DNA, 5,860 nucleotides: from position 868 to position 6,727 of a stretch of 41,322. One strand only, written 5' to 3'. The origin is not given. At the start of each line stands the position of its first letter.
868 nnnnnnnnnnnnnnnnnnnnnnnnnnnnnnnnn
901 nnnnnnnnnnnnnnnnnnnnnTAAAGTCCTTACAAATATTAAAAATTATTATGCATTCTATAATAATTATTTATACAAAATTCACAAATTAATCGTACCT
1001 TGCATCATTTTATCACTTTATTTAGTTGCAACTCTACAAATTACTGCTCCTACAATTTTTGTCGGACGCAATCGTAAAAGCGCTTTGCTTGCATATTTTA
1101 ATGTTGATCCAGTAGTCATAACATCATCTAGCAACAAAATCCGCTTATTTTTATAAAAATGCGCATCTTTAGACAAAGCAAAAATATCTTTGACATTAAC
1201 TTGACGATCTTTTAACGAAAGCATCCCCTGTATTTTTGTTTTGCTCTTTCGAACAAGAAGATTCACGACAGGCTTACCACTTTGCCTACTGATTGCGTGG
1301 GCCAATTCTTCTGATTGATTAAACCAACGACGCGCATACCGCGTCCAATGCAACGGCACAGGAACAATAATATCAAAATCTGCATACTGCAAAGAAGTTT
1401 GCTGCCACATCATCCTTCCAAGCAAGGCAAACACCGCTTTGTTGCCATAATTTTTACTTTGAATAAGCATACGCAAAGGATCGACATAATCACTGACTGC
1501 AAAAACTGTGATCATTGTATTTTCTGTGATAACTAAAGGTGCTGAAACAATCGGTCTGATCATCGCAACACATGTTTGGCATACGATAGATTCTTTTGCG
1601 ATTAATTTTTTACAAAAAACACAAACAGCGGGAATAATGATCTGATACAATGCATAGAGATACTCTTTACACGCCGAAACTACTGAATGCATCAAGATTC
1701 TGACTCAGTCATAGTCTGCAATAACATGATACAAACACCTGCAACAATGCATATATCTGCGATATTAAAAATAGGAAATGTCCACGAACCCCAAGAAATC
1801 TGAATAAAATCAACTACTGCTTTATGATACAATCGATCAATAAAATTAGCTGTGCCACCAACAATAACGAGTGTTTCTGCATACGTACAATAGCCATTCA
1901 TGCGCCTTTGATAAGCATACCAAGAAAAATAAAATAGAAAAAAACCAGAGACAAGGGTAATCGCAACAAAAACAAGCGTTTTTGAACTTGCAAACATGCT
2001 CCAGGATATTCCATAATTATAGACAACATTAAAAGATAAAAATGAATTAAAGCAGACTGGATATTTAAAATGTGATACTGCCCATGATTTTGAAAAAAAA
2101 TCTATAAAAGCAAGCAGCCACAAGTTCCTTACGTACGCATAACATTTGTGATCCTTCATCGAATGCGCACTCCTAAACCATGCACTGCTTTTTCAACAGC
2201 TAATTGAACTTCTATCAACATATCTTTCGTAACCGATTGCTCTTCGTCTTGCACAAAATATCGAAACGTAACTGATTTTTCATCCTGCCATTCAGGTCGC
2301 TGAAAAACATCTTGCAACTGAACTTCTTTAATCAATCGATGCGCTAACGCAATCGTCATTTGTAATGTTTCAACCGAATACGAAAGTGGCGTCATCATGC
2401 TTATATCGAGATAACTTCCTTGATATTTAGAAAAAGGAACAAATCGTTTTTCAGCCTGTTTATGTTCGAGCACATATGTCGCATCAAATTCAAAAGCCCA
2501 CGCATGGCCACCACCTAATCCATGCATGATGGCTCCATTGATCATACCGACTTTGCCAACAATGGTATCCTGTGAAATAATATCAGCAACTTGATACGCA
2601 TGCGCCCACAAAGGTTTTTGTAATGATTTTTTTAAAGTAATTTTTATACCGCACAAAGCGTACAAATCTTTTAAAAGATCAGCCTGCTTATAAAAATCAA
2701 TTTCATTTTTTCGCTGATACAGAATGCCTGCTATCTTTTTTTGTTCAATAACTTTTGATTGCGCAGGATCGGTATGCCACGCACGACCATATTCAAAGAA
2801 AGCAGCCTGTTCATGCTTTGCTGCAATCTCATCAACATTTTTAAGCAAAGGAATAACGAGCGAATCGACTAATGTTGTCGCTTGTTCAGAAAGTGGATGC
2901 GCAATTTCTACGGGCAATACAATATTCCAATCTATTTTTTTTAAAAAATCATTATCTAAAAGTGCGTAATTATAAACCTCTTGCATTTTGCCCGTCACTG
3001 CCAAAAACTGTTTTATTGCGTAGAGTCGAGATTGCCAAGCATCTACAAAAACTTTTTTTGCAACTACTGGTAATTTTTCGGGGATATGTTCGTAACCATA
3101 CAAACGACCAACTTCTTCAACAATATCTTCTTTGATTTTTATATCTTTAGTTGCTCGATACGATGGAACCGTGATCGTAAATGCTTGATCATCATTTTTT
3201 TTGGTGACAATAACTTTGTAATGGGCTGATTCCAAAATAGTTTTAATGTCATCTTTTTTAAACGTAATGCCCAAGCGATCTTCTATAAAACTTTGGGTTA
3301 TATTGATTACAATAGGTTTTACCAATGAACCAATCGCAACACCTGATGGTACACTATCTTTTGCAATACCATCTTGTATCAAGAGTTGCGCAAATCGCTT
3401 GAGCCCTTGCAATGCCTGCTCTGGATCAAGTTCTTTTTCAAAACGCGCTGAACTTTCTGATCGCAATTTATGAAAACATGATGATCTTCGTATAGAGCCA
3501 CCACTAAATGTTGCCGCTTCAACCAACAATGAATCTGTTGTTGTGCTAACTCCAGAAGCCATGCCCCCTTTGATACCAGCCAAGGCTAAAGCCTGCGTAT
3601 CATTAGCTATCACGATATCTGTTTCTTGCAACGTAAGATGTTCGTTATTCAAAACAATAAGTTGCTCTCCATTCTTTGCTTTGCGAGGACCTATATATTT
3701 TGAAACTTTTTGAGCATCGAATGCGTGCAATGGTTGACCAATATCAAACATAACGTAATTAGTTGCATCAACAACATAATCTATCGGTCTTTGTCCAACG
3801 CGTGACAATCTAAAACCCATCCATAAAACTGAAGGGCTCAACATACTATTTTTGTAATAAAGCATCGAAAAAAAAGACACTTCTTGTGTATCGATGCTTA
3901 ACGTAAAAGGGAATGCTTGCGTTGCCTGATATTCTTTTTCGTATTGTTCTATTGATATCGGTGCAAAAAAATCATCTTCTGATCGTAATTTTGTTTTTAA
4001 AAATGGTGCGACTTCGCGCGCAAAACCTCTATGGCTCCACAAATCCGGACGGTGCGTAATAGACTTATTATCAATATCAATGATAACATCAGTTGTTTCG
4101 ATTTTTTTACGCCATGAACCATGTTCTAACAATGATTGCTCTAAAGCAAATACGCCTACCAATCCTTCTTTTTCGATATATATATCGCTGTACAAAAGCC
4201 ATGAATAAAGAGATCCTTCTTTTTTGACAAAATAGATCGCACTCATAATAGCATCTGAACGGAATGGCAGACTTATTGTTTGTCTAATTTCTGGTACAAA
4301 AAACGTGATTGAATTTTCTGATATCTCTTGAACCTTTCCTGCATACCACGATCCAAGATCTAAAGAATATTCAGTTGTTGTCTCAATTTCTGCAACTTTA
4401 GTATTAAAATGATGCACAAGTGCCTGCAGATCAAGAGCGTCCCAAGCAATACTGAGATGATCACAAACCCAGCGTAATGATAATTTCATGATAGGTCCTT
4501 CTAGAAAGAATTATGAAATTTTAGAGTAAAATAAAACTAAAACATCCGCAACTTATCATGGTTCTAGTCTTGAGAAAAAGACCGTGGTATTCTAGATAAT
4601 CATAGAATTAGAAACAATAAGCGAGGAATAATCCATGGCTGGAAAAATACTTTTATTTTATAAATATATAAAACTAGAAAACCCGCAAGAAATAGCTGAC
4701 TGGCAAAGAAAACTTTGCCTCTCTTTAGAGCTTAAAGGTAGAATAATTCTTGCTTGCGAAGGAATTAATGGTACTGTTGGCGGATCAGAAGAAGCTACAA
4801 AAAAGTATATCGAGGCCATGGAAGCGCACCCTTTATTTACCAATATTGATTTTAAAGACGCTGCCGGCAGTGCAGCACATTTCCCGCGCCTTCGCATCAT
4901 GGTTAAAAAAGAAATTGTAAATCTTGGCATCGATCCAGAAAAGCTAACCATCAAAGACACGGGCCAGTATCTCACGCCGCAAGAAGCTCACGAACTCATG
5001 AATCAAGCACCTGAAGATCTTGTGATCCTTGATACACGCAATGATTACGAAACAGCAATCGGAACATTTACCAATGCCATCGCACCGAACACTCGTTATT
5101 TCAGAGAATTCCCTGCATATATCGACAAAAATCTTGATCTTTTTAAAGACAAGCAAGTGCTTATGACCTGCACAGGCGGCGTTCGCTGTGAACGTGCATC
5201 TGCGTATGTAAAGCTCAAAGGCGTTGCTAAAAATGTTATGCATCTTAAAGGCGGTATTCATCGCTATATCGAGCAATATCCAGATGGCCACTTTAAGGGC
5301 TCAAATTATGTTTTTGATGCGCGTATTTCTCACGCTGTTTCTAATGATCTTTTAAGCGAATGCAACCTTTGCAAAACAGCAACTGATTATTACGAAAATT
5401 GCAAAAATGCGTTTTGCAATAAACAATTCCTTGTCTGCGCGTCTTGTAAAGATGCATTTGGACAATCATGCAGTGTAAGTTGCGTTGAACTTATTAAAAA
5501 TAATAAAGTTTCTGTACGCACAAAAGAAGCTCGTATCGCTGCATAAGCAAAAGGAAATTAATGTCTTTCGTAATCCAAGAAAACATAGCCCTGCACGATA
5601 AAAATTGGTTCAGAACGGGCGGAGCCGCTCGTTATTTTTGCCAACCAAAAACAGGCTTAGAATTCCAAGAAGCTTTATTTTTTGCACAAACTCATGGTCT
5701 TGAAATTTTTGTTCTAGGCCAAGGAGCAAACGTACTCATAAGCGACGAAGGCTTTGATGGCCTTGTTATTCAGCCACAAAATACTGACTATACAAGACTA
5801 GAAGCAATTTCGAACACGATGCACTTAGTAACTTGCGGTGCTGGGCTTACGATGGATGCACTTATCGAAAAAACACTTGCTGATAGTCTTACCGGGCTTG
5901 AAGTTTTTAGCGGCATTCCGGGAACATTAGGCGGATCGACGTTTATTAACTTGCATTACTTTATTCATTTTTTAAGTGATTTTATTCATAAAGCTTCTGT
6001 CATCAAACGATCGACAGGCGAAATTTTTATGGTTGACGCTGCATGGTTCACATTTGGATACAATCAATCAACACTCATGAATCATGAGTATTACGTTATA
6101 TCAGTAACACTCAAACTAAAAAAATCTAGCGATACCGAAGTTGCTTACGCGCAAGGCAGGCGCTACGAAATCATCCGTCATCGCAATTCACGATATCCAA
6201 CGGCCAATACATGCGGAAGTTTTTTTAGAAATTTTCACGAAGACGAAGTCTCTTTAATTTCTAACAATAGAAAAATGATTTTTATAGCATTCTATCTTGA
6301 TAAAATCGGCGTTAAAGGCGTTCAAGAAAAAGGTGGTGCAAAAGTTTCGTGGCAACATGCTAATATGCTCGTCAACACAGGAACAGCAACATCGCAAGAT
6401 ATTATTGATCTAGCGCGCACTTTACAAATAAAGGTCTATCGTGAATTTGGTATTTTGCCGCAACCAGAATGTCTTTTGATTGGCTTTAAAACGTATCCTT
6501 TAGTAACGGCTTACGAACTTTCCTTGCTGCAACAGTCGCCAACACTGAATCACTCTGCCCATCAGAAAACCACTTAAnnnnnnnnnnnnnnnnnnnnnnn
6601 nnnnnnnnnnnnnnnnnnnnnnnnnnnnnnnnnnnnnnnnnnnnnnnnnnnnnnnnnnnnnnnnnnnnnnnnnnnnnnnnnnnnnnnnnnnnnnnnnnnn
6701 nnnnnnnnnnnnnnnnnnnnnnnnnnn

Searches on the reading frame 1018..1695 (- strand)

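Call 65: search_protein_families(library=pfam, proteins=[window:1018-1695:-], max_evalue=0.001)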
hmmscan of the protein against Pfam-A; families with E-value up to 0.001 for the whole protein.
window:1018-1695:- (225 aa): 2 families
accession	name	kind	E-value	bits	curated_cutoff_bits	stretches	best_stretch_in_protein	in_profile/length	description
PF00156.33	Pribosyltran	-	2.1e-08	34.1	26.3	1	164-222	72-126/158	Phosphoribosyl transferase domain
PF18912.6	DZR_2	-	9.6e-05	22.6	27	1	17-49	2-34/56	Double zinc ribbon domain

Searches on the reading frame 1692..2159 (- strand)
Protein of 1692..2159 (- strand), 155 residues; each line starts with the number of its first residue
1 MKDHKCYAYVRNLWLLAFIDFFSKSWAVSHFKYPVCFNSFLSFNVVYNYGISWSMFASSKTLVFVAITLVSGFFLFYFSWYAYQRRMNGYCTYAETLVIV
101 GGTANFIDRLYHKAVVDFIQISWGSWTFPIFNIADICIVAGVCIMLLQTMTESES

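Call 65: search_protein_families(library=pfam, proteins=[window:1692-2159:-], max_evalue=0.001)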
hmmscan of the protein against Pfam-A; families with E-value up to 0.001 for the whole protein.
window:1692-2159:- (155 aa): 1 family
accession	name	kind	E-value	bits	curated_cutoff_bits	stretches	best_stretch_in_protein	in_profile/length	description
PF01252.23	Peptidase_A8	-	4.7e-30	105.1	25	1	15-149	4-140/142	Signal peptidase (SPase) II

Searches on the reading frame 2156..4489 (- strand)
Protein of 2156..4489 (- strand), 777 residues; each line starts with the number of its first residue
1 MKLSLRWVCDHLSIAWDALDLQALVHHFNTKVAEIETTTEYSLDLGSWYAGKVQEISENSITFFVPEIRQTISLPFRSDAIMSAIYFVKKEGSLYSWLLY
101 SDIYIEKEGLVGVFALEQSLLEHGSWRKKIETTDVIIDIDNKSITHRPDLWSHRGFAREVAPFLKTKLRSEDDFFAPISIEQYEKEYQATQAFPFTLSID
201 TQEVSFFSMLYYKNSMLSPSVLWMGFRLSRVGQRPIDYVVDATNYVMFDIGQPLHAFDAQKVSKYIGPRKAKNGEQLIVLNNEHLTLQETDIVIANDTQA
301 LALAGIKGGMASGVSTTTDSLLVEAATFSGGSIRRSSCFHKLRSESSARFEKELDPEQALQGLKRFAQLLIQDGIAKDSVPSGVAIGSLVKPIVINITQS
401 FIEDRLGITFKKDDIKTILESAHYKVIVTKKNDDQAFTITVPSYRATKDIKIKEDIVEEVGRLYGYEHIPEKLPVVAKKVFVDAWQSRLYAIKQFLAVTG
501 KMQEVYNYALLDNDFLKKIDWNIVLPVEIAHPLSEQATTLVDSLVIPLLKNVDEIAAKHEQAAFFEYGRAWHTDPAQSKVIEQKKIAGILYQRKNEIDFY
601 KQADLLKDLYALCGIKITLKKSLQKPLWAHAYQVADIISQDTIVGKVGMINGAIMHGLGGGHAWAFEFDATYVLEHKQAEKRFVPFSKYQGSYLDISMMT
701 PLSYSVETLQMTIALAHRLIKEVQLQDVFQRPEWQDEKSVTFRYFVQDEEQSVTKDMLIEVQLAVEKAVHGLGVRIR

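Call 65: search_protein_families(library=pfam, proteins=[window:2156-4489:-], max_evalue=0.001)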
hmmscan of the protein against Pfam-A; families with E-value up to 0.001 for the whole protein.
window:2156-4489:- (777 aa): 4 families
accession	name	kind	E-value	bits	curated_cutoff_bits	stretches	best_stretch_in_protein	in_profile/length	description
PF03483.22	B3_4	-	1.3e-48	165.3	29.3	1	214-371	12-170/174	B3/4 domain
PF17759.6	tRNA_synthFbeta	-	2.4e-21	76.7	22.4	1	469-669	1-213/214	Phenylalanyl tRNA synthetase beta chain CLM domain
PF03484.21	B5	-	1.1e-17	64.4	28.6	1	395-466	1-67/67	tRNA synthetase B5 domain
PF03147.19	FDX-ACB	-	5.8e-08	33.5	31.1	1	687-777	1-94/94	Ferredoxin-fold anticodon binding domain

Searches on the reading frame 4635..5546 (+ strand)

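Call 65: search_protein_families(library=pfam, proteins=[window:4635-5546:+], max_evalue=0.001)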
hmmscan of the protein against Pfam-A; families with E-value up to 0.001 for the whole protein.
window:4635-5546:+ (303 aa): 3 families
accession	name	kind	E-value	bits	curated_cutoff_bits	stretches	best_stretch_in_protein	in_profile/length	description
PF17773.7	UPF0176_N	-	6.5e-26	91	26.2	1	4-94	2-92/92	UPF0176 acylphosphatase like domain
PF12368.13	Rhodanese_C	-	9.9e-18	64.7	26.9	1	221-283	1-65/66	Rhodanase C-terminal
PF00581.25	Rhodanese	-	9.2e-09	36.1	22.2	1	114-212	1-100/102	Rhodanese-like domain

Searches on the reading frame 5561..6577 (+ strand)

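Call 65: search_protein_families(library=pfam, proteins=[window:5561-6577:+], max_evalue=0.001)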
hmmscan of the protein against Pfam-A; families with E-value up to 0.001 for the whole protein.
window:5561-6577:+ (338 aa): 2 families
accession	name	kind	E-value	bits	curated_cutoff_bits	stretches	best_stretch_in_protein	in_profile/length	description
PF02873.21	MurB_C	-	5.4e-18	65.4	27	1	203-305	8-97/99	UDP-N-acetylenolpyruvoylglucosamine reductase, C-terminal domain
PF01565.28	FAD_binding_4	-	3.8e-13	49.8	26.4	1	25-156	3-136/139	FAD binding domain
